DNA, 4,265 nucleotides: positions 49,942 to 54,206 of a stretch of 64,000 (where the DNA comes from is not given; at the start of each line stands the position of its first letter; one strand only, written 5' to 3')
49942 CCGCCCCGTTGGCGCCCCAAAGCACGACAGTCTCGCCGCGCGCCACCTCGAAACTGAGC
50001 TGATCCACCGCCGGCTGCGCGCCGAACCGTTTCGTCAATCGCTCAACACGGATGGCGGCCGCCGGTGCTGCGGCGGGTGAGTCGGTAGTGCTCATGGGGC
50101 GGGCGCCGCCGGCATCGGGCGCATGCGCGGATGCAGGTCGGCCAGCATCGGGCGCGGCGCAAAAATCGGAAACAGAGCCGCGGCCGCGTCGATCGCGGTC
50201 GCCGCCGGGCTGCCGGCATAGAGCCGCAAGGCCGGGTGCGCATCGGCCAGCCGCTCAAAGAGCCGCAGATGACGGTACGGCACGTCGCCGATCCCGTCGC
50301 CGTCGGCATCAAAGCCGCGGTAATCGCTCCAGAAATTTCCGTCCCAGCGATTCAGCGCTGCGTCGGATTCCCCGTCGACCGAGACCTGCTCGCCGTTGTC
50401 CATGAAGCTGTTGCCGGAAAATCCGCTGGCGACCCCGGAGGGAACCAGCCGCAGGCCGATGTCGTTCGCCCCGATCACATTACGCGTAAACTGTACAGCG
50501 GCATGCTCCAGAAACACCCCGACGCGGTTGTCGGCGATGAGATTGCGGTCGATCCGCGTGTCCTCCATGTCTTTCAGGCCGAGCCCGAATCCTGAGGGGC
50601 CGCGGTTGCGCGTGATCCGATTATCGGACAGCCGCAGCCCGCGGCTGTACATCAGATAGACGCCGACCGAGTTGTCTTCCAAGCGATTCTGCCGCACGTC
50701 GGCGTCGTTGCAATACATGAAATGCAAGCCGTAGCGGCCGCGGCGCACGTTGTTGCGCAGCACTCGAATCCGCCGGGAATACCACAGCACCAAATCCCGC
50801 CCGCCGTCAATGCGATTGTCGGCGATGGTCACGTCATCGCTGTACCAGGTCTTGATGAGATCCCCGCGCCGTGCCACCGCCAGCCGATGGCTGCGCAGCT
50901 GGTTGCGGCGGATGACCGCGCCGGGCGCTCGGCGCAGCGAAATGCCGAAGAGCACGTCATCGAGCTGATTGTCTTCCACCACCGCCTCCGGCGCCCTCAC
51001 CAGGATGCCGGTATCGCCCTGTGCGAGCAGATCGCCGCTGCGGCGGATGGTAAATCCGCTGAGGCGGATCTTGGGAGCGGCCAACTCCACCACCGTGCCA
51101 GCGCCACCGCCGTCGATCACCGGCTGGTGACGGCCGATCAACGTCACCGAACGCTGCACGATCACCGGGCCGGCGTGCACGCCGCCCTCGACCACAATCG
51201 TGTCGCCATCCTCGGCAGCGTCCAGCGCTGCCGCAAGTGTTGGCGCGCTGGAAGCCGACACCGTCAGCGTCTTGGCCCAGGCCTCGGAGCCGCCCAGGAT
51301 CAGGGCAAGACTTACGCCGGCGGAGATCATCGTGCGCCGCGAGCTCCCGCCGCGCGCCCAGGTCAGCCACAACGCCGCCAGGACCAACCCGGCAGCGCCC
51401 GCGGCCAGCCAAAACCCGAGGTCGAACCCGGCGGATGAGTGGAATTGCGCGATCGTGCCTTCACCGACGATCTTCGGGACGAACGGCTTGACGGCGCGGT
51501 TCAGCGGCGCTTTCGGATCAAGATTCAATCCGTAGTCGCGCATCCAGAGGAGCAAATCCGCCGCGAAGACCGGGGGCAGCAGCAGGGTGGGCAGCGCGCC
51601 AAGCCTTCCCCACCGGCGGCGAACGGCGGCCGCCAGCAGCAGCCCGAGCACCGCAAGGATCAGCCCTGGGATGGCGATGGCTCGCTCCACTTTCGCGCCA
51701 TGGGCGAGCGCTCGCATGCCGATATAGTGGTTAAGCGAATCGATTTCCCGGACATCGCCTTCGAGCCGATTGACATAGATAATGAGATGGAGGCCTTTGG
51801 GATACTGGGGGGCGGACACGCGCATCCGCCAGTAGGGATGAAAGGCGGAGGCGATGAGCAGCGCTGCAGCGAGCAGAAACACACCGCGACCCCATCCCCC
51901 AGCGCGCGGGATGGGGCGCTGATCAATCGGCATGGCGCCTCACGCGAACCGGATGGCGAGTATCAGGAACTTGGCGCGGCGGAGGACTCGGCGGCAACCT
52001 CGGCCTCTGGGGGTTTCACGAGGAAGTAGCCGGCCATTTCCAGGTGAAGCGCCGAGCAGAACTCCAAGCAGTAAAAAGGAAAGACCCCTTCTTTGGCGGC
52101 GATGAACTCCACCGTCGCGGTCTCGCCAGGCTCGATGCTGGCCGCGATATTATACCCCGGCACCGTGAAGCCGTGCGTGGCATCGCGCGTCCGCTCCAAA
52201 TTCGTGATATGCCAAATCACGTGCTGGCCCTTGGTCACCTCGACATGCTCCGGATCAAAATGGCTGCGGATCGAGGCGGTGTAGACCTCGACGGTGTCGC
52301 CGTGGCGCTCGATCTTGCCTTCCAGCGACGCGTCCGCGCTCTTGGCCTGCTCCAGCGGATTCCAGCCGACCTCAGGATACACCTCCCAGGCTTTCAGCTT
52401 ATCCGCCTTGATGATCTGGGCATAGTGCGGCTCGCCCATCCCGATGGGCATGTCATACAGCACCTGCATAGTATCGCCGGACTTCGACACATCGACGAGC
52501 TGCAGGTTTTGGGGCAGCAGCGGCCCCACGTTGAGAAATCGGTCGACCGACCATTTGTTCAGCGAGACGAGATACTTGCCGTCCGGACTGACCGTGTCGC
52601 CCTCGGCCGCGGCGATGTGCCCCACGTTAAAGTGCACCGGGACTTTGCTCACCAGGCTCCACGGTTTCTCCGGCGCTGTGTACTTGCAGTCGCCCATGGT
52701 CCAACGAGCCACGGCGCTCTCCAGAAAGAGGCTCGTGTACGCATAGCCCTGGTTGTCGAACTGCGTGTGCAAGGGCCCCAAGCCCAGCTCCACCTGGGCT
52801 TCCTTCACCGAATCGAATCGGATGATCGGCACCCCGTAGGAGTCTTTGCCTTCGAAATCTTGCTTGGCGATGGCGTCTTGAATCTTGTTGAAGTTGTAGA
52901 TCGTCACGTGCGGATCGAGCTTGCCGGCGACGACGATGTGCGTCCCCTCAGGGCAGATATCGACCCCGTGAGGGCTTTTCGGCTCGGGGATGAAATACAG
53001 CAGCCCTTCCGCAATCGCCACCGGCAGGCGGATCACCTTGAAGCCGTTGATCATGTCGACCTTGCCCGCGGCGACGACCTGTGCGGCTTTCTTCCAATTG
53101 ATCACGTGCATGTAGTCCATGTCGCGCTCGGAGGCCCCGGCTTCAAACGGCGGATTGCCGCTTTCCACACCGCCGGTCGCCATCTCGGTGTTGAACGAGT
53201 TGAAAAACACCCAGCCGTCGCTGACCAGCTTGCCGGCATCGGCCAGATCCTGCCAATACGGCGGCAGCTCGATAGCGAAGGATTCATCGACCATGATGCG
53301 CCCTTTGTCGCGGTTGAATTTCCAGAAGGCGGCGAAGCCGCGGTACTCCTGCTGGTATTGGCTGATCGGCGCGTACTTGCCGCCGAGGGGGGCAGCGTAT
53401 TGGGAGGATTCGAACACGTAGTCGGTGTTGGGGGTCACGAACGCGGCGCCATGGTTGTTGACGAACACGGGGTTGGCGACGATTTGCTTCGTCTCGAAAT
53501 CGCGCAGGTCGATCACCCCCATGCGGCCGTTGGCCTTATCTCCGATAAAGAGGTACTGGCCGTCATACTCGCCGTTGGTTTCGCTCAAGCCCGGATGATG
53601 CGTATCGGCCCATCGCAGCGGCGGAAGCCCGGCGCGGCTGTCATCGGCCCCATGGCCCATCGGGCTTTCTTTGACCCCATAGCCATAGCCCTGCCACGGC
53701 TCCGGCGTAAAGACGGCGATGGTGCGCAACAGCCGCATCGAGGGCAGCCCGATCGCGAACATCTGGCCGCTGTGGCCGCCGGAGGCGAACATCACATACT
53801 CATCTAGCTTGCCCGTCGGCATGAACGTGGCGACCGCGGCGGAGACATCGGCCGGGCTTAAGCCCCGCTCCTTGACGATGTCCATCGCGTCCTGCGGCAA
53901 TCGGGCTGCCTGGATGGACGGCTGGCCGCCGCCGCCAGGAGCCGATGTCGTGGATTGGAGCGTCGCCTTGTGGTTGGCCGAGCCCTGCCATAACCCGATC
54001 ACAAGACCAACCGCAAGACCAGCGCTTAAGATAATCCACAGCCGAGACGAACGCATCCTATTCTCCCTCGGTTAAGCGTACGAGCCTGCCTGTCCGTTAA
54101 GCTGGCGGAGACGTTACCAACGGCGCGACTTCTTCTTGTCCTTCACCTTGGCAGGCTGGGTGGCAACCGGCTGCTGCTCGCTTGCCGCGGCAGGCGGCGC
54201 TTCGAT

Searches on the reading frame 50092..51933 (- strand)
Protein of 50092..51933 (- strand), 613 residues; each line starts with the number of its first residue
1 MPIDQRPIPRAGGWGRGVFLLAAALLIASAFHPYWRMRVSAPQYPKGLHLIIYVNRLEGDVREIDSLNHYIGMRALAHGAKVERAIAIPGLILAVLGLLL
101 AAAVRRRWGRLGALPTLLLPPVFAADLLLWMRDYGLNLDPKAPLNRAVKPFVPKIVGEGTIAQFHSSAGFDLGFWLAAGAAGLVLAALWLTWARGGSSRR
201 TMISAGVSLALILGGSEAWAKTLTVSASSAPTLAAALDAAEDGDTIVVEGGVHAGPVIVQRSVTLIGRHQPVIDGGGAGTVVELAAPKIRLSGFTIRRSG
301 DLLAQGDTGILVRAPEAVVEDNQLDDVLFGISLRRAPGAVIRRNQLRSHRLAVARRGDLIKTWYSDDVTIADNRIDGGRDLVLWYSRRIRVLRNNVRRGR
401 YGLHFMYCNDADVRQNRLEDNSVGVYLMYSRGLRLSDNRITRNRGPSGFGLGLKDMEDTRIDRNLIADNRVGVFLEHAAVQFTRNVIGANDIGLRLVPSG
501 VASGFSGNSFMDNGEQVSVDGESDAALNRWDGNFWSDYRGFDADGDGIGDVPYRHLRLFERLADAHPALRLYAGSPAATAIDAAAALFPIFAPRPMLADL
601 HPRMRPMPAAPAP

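Call 24: search_protein_families(library=pfam, proteins=[window:50092-51933:-], max_evalue=0.00001)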
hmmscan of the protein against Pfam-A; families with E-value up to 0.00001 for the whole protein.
window:50092-51933:- (613 aa): 2 families
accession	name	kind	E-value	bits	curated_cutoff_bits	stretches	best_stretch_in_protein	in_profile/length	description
PF05048.19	NosD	-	1.3e-36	126.5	23.6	1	344-540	3-212/212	Periplasmic copper-binding protein (NosD)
PF13229.12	Beta_helix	-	2.8e-20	73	25.9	1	361-509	4-157/158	Right handed beta helix region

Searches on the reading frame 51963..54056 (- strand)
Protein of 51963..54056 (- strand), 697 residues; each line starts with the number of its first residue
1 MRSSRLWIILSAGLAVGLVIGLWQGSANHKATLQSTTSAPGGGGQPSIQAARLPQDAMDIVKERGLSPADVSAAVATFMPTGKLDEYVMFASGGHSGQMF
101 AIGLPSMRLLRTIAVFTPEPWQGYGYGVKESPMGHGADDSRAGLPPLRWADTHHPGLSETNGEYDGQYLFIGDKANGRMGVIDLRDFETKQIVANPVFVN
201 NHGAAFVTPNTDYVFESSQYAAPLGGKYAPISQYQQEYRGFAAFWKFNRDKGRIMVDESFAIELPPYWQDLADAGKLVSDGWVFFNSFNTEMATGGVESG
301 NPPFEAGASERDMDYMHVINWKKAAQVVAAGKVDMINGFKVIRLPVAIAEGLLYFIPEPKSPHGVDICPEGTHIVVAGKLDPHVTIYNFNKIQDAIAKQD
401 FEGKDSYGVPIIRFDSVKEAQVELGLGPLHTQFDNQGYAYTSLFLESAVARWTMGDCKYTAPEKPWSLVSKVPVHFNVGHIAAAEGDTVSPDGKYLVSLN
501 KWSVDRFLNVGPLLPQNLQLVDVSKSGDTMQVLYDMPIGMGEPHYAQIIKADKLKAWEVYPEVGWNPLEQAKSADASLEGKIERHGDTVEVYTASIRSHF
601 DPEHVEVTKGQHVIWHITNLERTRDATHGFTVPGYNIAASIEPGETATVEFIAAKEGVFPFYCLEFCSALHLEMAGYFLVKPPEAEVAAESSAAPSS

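Call 24: search_protein_families(library=pfam, proteins=[window:51963-54056:-], max_evalue=0.00001)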
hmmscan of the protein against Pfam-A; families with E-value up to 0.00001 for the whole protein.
window:51963-54056:- (697 aa): 3 families
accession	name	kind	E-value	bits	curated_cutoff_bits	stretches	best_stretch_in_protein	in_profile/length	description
PF18764.7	nos_propeller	-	7e-30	103.2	30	1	471-544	1-71/71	Nitrous oxide reductase propeller repeat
PF13473.12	Cupredoxin_1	-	1.6e-06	28.5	27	1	597-663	29-92/104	Cupredoxin-like domain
PF00116.26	COX2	-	8.8e-06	26.1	22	0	620-674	59-113/120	Cytochrome C oxidase subunit II, periplasmic domain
